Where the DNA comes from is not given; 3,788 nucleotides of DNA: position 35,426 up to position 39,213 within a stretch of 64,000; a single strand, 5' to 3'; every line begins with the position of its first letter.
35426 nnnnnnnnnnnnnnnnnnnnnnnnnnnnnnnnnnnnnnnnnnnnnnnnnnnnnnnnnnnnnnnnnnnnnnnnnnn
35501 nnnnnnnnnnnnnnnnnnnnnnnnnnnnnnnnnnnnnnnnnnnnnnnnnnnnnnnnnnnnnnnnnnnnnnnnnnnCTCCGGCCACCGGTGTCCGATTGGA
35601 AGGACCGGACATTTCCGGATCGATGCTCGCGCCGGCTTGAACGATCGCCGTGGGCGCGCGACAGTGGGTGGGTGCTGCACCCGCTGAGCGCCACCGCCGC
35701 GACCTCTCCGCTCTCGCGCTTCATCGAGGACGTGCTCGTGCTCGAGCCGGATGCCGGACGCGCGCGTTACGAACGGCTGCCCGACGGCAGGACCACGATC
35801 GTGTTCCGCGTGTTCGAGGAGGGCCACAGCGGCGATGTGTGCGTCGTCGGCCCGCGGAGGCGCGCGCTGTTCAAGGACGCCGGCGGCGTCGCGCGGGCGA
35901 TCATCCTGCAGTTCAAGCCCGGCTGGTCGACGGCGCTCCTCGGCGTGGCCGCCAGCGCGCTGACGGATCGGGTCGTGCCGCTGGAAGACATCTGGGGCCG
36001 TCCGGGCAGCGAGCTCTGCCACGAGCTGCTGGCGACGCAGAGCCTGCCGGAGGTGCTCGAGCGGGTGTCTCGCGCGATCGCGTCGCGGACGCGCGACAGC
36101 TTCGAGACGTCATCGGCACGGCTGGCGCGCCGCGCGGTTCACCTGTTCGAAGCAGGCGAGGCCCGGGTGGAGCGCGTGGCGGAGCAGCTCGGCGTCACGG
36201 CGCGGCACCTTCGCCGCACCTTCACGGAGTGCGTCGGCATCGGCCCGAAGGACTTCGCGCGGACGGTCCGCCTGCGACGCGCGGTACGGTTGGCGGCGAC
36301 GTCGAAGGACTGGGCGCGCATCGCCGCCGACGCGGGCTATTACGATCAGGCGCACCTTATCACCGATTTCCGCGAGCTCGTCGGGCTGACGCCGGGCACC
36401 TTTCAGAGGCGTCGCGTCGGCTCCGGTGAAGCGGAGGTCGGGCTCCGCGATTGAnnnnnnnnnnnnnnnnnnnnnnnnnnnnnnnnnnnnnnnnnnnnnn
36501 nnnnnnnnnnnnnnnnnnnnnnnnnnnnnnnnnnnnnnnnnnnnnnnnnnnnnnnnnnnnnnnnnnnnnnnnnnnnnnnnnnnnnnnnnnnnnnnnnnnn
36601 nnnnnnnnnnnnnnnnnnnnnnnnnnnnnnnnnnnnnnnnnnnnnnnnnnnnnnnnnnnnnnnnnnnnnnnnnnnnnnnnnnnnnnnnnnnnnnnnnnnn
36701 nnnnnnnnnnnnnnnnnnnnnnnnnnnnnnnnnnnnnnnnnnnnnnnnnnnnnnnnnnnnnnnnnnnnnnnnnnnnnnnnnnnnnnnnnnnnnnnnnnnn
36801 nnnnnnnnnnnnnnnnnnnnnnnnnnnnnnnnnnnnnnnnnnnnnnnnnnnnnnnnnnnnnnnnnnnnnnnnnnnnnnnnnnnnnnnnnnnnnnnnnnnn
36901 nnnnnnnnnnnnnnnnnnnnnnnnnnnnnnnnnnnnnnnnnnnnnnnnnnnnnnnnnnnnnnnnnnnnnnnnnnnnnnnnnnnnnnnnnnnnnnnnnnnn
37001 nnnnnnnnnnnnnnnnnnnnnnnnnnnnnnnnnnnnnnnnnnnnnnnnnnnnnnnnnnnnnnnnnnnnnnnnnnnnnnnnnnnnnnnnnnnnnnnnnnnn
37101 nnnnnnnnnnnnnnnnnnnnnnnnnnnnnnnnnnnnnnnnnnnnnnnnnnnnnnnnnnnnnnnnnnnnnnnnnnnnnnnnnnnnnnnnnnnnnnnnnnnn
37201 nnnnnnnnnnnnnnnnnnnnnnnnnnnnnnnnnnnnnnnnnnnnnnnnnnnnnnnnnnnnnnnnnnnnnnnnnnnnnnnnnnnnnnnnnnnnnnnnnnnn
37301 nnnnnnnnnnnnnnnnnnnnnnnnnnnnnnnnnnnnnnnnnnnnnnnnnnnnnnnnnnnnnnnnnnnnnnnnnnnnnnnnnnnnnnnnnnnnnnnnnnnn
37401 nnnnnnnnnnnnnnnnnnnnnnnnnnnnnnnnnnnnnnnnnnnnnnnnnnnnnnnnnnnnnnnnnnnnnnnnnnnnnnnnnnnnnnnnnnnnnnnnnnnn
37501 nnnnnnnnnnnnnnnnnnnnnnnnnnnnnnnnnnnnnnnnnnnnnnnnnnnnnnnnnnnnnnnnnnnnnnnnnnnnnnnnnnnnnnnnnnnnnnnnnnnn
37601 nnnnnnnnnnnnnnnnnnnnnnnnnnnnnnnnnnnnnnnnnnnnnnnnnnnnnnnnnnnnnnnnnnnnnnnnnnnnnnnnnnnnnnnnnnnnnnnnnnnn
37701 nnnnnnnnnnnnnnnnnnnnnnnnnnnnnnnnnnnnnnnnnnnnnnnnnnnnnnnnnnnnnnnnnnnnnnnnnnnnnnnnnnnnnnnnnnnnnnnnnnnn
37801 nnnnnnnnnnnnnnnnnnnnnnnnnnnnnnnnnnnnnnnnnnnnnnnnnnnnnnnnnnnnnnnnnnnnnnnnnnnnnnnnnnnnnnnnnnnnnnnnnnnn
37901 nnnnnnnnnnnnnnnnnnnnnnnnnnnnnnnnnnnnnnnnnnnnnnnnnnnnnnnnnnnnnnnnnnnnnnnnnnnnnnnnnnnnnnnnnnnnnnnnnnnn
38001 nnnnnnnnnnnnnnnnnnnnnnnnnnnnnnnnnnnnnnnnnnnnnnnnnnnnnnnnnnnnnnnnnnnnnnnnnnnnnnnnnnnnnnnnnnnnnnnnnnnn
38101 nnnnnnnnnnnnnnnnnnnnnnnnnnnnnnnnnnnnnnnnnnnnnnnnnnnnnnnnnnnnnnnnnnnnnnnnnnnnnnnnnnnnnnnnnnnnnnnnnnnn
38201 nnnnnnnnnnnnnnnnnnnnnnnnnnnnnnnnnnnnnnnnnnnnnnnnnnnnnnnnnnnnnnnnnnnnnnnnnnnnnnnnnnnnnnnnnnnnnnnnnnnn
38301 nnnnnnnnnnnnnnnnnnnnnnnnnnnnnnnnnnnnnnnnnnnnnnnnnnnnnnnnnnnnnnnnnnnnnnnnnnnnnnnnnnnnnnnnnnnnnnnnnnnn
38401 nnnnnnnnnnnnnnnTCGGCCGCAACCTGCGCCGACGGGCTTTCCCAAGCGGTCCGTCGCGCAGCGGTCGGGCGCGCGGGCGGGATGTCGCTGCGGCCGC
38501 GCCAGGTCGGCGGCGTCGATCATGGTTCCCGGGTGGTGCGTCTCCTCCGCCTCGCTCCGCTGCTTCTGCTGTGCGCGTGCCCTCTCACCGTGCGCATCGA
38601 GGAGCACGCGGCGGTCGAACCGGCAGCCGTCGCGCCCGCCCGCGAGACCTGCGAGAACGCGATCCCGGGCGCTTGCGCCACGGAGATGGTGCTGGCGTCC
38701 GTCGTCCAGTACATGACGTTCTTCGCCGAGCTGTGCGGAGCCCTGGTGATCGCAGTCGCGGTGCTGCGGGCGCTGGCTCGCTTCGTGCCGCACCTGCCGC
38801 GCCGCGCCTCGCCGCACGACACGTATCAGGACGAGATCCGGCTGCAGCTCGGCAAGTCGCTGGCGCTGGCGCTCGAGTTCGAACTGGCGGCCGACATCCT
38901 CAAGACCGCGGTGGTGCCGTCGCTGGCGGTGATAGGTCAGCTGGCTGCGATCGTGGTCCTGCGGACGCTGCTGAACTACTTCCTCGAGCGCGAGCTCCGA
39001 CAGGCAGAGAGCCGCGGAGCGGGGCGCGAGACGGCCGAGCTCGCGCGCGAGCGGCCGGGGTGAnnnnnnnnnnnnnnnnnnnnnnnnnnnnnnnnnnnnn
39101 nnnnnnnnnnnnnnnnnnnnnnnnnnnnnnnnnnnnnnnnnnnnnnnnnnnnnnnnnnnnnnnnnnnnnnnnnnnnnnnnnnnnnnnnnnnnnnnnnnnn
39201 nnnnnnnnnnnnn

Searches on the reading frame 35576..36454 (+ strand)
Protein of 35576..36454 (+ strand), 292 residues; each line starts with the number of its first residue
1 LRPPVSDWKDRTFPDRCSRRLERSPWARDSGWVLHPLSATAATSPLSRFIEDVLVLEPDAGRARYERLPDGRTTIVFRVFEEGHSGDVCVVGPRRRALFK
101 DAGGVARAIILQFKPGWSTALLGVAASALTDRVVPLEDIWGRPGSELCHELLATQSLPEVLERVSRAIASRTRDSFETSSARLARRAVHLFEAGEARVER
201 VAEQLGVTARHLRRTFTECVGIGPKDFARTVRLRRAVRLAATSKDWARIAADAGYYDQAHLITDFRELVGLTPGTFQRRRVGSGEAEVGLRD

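Call 38: search_protein_families(library=pfam, proteins=[window:35576-36454:+], max_evalue=0.001)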
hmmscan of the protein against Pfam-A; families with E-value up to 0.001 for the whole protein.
window:35576-36454:+ (292 aa): 3 families
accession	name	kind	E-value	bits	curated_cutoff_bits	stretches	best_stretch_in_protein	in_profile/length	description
PF12833.13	HTH_18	-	7.8e-20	71.4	33.6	1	202-279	2-80/80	Helix-turn-helix domain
PF00165.29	HTH_AraC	-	3.9e-10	40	26.6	1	240-274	2-38/42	Bacterial regulatory helix-turn-helix proteins, AraC family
PF20240.3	DUF6597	-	7.3e-10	39.3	27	1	43-135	6-103/103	Domain of unknown function (DUF6597)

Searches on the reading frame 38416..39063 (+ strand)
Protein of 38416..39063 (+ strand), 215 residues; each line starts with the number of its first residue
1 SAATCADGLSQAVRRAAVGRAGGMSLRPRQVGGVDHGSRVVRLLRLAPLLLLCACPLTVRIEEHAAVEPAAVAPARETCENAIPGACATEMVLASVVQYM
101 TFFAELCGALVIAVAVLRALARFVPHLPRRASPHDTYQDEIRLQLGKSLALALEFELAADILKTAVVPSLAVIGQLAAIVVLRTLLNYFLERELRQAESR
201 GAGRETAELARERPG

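Call 38: search_protein_families(library=pfam, proteins=[window:38416-39063:+], max_evalue=0.001)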
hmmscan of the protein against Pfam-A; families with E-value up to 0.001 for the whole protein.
window:38416-39063:+ (215 aa): 1 family
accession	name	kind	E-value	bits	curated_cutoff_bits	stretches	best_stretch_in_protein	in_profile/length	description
PF07784.16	DUF1622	-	2.1e-25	88.9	24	1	116-194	2-78/78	Protein of unknown function (DUF1622)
